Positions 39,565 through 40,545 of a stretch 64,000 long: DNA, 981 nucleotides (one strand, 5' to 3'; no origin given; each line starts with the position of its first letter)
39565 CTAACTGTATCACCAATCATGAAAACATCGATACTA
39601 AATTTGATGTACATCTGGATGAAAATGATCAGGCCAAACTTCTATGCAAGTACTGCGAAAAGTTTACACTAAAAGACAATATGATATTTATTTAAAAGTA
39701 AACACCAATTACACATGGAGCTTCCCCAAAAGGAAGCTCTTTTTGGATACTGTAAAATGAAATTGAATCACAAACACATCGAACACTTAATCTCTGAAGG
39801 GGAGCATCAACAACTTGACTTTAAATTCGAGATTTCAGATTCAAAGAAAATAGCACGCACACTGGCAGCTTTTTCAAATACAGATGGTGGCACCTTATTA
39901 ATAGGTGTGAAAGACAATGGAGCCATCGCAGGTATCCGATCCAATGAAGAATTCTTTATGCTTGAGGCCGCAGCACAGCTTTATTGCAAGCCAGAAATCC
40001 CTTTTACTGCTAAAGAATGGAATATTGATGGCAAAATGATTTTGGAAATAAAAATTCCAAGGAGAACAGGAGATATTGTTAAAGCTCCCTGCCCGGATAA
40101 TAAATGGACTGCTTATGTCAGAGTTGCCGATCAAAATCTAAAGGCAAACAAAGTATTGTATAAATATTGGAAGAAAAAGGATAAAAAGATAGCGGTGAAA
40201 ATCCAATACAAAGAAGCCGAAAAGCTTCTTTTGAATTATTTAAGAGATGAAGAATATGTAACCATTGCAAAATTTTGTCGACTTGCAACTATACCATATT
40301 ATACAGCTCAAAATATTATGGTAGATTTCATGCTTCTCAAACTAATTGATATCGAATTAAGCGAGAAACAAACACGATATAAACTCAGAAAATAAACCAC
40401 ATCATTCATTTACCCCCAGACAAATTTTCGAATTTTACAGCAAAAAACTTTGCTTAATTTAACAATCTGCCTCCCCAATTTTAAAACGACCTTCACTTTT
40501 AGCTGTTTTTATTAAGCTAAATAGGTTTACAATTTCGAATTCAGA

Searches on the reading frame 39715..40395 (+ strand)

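Call 55: search_protein_families(library=pfam, proteins=[window:39715-40395:+], max_evalue=0.00001)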
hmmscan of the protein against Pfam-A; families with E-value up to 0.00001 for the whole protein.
window:39715-40395:+ (226 aa): 1 family
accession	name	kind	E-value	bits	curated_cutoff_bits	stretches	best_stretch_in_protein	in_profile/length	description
PF04326.19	SLFN_AlbA_2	-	1.7e-20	74.1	25.3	1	30-144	1-117/118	Schlafen, AlbA_2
